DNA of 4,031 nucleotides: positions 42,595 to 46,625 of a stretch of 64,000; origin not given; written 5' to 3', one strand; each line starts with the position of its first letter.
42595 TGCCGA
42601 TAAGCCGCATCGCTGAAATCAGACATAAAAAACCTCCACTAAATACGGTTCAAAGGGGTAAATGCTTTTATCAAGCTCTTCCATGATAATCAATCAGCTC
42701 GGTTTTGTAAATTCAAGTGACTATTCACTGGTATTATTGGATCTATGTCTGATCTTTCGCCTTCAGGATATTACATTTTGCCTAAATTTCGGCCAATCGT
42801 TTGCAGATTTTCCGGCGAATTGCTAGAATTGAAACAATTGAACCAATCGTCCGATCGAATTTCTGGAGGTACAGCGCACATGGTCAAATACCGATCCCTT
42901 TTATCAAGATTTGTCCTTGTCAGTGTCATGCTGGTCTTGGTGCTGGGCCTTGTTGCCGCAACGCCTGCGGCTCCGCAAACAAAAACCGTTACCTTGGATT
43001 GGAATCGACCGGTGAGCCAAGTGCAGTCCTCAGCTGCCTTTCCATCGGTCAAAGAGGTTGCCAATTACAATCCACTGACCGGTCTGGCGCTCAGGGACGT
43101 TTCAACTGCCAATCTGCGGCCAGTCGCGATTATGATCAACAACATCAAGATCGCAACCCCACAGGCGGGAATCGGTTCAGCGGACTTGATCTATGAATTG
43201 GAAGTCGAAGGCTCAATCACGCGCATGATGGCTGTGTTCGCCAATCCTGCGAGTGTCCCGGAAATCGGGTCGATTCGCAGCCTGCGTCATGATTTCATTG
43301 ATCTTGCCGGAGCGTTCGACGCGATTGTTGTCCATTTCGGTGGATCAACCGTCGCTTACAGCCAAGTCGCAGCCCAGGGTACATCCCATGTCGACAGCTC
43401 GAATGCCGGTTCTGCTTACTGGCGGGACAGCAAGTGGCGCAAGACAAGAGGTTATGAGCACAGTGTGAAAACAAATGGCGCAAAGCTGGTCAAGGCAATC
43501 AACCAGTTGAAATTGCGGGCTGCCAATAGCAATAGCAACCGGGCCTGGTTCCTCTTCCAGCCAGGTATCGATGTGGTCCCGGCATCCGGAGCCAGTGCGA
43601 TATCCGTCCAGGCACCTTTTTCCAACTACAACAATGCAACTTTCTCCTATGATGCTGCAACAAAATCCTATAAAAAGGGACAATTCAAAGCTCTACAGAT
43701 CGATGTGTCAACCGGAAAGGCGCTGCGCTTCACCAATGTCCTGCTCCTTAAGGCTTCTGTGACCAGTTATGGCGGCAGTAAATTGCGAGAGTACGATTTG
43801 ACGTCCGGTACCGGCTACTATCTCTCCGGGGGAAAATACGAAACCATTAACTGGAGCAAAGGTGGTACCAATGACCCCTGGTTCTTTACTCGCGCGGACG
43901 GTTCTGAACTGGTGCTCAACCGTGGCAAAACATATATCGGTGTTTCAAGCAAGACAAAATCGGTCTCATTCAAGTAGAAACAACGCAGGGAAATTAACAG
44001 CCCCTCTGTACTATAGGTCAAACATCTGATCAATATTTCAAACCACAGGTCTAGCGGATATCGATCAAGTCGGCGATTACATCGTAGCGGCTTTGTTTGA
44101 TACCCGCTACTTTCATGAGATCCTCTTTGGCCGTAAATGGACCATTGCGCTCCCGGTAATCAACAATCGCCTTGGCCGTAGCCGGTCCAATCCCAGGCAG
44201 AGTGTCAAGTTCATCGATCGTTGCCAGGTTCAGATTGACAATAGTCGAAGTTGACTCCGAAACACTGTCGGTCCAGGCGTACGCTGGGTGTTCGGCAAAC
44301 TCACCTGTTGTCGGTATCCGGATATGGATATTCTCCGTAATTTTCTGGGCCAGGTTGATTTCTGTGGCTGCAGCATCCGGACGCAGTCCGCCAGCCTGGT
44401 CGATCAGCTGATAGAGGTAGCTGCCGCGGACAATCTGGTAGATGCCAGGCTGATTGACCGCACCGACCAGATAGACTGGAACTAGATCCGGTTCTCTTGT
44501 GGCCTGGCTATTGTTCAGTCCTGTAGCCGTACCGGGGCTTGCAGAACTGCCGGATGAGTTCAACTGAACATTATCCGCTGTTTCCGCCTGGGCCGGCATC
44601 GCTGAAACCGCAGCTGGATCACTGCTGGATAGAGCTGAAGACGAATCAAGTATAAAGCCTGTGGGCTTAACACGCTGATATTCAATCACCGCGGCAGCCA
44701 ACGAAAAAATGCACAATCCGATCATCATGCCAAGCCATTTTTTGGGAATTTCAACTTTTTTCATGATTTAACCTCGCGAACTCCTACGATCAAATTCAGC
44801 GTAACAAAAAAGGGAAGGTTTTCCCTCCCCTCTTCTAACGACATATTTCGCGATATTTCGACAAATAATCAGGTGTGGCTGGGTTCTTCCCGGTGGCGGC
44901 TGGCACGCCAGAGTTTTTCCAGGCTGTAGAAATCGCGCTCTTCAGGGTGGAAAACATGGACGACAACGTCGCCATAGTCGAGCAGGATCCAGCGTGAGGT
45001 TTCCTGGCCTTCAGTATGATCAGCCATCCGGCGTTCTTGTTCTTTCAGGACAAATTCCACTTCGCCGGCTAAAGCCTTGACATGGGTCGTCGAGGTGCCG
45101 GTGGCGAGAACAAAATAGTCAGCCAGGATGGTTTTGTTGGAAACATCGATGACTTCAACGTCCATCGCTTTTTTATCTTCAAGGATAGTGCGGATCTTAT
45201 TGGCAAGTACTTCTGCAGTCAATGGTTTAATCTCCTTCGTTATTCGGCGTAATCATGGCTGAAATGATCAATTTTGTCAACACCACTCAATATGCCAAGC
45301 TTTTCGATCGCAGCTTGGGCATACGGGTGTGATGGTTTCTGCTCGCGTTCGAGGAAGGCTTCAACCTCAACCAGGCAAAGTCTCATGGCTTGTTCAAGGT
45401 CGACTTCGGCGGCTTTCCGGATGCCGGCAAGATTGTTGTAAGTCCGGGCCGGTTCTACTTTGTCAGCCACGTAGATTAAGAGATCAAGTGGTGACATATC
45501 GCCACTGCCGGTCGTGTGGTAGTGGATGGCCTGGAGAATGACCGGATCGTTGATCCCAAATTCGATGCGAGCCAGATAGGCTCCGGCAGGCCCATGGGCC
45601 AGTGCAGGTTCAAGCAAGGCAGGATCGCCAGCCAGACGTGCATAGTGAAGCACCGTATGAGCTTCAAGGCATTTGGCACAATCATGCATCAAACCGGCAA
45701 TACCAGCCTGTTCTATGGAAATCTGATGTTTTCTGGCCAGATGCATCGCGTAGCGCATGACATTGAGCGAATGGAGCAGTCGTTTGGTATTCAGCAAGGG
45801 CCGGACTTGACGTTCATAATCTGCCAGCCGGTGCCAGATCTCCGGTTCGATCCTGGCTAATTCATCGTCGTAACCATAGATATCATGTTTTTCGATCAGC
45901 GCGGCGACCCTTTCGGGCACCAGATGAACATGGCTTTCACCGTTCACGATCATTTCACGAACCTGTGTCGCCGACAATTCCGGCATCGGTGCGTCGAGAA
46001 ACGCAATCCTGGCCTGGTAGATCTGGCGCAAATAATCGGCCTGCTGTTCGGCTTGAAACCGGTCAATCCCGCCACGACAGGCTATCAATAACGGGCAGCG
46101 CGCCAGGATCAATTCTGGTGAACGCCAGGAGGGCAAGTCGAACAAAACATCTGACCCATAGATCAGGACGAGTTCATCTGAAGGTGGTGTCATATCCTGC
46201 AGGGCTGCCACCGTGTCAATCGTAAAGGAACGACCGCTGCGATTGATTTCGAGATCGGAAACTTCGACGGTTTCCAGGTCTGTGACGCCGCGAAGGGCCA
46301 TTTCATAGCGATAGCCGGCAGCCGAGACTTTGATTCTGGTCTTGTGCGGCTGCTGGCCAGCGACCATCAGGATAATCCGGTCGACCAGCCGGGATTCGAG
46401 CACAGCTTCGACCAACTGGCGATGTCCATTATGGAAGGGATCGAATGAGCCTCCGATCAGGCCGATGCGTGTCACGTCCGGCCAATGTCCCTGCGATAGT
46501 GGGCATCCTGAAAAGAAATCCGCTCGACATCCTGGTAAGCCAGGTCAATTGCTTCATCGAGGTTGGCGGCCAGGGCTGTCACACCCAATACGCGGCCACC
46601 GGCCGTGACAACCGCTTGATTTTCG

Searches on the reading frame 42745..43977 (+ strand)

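Call 35: search_protein_families(library=pfam, proteins=[window:42745-43977:+], max_evalue=0.001)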
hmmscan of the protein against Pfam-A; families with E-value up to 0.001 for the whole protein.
window:42745-43977:+ (410 aa): 2 families
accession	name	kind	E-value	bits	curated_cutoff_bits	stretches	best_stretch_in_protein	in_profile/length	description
PF11258.13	DUF3048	-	4.4e-41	140.9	25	1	111-257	1-147/148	Protein of unknown function (DUF3048) N-terminal domain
PF17479.7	DUF3048_C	-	2.4e-25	89.5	25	1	289-398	2-114/114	Protein of unknown function (DUF3048) C-terminal domain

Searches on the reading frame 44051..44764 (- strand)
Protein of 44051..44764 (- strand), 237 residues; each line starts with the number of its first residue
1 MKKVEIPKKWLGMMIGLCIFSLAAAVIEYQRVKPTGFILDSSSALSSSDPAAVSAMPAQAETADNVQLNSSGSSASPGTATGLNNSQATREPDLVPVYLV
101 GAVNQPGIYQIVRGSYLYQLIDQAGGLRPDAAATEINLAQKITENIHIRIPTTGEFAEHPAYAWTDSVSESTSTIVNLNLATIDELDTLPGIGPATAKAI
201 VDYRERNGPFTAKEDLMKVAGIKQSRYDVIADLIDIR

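Call 71: search_protein_families(library=pfam, proteins=[window:44051-44764:-], max_evalue=0.0001)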
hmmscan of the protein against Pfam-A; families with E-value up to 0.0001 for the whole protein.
window:44051-44764:- (237 aa): 4 families
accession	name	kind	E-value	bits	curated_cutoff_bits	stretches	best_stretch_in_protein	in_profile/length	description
PF12836.13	HHH_3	-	1.7e-19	70.1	27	1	174-234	4-64/65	Helix-hairpin-helix motif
PF10531.15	SLBB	-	5.6e-11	42.5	27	1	97-143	2-47/55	SLBB domain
PF00633.29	HHH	-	2.2e-10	40.3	24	1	175-203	2-30/30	Helix-hairpin-helix motif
PF22461.2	SLBB_2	-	1.4e-05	25.6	27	1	97-144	3-53/79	SLBB domain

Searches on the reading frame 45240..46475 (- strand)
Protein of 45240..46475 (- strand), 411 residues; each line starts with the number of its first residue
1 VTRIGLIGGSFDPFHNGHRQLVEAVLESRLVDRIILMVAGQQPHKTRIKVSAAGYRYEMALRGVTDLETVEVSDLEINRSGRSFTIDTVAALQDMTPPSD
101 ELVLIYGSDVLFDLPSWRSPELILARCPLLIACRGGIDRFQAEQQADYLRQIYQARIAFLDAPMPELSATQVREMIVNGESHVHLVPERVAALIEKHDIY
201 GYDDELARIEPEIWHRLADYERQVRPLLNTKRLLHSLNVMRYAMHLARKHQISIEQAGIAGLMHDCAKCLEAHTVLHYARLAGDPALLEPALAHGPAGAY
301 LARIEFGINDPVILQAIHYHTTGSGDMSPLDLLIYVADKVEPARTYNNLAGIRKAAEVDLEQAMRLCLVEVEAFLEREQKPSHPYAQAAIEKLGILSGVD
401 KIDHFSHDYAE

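Call 71: search_protein_families(library=pfam, proteins=[window:45240-46475:-], max_evalue=0.0001)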
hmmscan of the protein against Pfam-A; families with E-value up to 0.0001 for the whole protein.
window:45240-46475:- (411 aa): 2 families
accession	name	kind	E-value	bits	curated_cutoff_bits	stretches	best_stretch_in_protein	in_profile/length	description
PF01966.28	HD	-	9.7e-14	52.1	22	1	234-342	3-115/116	HD domain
PF01467.32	CTP_transf_like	-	1.3e-13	51.7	21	1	6-174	1-132/133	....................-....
